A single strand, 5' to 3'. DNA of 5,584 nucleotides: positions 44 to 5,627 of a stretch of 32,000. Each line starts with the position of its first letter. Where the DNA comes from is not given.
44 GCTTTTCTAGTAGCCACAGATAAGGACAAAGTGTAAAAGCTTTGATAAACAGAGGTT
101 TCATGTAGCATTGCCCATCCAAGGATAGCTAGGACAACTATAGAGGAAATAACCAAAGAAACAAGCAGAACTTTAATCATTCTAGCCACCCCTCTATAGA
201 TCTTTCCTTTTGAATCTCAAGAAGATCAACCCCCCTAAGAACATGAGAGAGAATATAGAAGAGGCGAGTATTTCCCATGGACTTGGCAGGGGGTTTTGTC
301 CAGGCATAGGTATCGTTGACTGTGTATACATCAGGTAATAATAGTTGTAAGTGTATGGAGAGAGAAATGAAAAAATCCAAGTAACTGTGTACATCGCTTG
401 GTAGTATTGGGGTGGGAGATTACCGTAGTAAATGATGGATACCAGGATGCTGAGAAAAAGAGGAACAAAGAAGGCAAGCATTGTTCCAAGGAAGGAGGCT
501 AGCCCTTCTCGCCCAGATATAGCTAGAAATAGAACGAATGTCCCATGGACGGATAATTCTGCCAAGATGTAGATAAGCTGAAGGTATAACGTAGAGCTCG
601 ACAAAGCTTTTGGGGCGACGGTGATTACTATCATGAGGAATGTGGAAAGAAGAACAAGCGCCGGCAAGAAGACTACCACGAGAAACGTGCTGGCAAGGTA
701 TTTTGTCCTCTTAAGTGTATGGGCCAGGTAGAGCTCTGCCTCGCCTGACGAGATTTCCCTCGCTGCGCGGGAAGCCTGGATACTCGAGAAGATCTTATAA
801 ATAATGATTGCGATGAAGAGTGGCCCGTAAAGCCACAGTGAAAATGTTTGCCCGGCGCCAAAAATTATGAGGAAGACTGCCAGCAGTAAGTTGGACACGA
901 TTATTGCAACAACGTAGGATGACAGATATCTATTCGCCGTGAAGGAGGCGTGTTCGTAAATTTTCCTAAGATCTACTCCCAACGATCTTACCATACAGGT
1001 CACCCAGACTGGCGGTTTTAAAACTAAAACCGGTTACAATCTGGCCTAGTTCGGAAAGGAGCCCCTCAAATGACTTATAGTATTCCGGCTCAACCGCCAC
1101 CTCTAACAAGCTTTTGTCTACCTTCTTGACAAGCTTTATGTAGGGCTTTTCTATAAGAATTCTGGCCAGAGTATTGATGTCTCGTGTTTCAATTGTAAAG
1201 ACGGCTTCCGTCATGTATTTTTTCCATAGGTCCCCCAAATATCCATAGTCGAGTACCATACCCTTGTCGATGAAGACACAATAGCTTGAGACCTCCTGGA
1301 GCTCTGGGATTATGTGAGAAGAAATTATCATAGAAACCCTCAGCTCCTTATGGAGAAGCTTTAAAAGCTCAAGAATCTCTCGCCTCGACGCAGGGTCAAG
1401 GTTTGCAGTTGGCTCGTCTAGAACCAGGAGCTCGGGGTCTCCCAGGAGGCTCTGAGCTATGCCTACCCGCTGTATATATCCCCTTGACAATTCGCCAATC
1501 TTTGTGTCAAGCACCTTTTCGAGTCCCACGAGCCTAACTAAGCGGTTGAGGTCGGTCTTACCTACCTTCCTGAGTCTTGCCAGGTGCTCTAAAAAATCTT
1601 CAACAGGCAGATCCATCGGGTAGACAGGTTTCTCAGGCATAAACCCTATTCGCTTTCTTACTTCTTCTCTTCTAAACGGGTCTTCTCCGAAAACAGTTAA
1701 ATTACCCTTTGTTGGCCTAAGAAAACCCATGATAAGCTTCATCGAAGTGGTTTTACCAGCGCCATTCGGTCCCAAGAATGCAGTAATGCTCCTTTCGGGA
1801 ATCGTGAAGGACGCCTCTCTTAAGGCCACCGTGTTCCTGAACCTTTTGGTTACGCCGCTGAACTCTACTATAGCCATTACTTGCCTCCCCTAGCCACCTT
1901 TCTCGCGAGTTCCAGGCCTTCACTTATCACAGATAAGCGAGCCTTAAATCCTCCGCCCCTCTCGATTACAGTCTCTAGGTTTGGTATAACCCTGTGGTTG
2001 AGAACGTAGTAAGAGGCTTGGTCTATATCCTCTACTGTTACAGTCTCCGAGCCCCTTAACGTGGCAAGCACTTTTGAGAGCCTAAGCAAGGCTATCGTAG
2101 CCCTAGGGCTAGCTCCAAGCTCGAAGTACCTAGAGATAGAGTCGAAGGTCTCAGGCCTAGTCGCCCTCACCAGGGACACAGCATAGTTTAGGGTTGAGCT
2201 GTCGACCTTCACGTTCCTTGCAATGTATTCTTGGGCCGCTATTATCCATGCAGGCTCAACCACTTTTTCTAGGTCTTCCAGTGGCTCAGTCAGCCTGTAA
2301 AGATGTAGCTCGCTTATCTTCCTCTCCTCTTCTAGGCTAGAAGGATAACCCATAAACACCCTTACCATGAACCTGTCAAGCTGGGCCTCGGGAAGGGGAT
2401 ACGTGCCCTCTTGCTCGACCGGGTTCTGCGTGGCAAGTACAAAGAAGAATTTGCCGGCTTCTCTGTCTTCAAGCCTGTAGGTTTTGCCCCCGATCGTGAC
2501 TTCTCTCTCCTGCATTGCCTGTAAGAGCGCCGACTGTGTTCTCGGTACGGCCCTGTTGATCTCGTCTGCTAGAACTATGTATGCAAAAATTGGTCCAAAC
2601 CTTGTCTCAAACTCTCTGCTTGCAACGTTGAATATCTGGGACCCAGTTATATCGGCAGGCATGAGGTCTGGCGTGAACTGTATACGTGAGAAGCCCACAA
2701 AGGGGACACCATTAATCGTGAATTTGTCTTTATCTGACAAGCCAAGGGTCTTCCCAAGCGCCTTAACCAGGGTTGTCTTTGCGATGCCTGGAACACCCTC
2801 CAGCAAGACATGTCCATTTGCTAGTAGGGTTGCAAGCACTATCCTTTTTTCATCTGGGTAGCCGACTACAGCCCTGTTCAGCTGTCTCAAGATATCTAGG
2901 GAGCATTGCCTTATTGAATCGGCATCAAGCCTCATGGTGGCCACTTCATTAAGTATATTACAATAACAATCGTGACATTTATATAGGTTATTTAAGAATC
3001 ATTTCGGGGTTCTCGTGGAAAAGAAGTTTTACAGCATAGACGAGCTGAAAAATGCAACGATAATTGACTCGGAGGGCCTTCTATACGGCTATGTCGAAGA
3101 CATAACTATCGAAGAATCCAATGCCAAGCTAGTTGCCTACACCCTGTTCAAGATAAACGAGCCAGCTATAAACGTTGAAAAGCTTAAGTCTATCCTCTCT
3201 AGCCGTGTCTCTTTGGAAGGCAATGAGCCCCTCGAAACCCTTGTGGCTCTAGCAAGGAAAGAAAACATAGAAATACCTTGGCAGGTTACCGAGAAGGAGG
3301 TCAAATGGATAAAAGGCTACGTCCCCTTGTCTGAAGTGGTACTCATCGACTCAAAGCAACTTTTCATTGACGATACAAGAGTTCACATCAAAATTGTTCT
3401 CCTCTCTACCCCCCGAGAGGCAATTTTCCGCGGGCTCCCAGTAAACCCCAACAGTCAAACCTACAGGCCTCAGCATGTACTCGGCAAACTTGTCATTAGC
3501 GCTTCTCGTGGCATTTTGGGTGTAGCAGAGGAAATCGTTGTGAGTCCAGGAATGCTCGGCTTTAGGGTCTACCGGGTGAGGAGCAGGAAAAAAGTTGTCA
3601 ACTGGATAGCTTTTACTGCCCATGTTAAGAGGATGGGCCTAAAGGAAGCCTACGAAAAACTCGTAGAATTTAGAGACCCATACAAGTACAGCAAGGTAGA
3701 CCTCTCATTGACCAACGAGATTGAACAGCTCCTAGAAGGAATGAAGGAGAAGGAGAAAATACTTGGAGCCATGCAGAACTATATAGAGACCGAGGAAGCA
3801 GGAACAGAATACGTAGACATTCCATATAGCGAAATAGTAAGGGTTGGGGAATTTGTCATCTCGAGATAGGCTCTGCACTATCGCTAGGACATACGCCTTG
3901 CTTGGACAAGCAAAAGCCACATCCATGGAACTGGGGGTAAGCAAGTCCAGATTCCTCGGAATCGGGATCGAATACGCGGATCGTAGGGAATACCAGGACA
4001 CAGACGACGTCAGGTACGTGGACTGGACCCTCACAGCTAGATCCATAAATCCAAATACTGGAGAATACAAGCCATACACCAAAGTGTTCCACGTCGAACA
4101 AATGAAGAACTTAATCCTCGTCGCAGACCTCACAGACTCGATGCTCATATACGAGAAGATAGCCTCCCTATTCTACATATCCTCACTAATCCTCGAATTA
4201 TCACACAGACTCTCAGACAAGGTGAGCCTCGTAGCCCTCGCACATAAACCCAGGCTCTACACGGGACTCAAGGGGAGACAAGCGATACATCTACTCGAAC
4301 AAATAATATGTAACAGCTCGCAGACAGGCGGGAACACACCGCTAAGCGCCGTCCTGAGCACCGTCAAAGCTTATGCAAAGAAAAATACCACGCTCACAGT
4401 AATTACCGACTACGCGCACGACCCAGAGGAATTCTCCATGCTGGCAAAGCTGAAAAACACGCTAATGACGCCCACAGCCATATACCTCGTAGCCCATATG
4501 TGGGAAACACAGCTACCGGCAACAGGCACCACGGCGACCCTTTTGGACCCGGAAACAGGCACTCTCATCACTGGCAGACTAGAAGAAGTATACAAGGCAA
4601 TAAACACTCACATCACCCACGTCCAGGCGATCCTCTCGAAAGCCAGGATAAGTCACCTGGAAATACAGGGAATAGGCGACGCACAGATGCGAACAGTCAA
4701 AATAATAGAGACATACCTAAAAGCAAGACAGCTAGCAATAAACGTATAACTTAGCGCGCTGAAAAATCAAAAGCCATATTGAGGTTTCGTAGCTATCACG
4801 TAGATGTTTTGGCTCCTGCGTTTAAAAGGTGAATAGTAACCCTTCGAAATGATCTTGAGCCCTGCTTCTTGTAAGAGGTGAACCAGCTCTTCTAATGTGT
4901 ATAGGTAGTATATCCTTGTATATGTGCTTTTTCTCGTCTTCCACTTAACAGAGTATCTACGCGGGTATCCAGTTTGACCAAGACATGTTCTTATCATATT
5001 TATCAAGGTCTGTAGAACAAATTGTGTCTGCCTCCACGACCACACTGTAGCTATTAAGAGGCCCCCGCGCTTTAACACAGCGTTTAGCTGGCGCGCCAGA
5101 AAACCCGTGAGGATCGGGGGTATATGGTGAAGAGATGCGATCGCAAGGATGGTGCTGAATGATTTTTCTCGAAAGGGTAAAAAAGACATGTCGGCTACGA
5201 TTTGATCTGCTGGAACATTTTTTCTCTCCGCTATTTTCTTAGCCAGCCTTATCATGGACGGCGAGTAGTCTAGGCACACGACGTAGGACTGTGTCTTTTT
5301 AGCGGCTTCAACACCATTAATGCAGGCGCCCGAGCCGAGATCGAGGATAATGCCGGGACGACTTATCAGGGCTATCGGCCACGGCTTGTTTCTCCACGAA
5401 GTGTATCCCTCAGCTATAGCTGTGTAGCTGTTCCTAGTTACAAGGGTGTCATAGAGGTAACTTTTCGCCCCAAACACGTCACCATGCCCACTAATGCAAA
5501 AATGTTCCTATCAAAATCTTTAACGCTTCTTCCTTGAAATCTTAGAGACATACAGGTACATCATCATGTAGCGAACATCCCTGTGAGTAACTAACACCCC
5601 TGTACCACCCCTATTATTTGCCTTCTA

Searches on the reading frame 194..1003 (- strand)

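Call 7: search_protein_families(library=pfam, proteins=[window:194-1003:-], max_evalue=0.001)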
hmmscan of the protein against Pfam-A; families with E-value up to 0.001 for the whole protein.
window:194-1003:- (269 aa): 0 families

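Call 88: search_protein_families(library=pfam, proteins=[window:194-1003:-], max_evalue=1)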
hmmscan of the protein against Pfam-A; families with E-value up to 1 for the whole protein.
window:194-1003:- (269 aa): 1 family
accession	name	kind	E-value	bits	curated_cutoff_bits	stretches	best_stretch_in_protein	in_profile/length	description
PF05297.16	Herpes_LMP1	-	0.26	10.9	26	1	113-223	80-187/386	Herpesvirus latent membrane protein 1 (LMP1)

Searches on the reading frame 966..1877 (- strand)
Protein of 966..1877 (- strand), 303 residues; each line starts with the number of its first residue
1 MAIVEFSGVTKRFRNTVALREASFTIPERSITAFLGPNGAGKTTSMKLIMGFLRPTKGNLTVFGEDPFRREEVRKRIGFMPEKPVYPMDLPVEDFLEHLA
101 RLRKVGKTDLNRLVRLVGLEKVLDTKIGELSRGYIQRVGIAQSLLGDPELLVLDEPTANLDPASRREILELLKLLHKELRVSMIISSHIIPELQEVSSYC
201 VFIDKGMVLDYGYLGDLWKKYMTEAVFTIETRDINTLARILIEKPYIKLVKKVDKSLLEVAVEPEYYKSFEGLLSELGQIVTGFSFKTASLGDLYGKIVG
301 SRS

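Call 7: search_protein_families(library=pfam, proteins=[window:966-1877:-], max_evalue=0.001)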
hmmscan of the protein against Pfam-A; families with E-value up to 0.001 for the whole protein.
window:966-1877:- (303 aa): 5 families
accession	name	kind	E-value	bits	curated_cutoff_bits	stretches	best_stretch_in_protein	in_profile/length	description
PF00005.33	ABC_tran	-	5.5e-27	95.5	25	1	19-158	1-137/137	ABC transporter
PF13304.12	AAA_21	-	4.1e-10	40.7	27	1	128-192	236-301/304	AAA domain, putative AbiEii toxin, Type IV TA system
PF13175.12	AAA_15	-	0.00018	21.7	32.1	0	25-56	18-50/374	AAA ATPase domain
PF02463.25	SMC_N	-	0.00073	19.5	40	0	27-47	22-42/220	RecF/RecN/SMC N terminal domain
PF13401.12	AAA_22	-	0.00083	20.1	27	0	29-185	5-120/130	AAA domain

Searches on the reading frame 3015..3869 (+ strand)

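Call 7: search_protein_families(library=pfam, proteins=[window:3015-3869:+], max_evalue=0.001)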
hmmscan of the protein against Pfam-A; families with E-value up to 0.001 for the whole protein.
window:3015-3869:+ (284 aa): 0 families

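Call 88: search_protein_families(library=pfam, proteins=[window:3015-3869:+], max_evalue=1)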
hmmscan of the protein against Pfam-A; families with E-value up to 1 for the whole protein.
window:3015-3869:+ (284 aa): 1 family
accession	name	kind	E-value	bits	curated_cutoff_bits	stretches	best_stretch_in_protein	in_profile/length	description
PF05239.21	PRC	-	0.003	18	21.2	1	5-42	3-40/78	PRC-barrel domain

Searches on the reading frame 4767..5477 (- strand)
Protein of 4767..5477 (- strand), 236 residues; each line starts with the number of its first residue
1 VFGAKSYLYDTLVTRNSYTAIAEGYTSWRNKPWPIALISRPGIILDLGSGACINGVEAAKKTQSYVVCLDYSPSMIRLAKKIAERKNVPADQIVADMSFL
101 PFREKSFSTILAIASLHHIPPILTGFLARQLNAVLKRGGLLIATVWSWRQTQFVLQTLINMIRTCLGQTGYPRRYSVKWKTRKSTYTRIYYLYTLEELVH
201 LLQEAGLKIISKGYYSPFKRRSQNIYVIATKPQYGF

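Call 7: search_protein_families(library=pfam, proteins=[window:4767-5477:-], max_evalue=0.001)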
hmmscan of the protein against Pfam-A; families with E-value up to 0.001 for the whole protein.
window:4767-5477:- (236 aa): 7 families
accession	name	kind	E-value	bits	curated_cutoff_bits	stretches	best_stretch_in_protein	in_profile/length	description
PF13649.12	Methyltransf_25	-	6.4e-16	59.3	27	1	44-139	1-97/97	Methyltransferase domain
PF08241.18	Methyltransf_11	-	1.5e-13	51.6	21.2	1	45-142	1-94/95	Methyltransferase domain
PF08242.18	Methyltransf_12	-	2.5e-10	41.4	30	1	45-141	1-98/98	Methyltransferase domain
PF13489.12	Methyltransf_23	-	1.1e-09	38.6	27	1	38-211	20-163/164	Methyltransferase domain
PF13847.12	Methyltransf_31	-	2.6e-08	34.1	27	1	44-146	7-113/145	Methyltransferase domain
PF01209.24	Ubie_methyltran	-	5.9e-05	23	20.1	1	26-156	33-164/233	ubiE/COQ5 methyltransferase family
PF05175.20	MTS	-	0.00036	20.6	23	1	42-166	33-161/170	Methyltransferase small domain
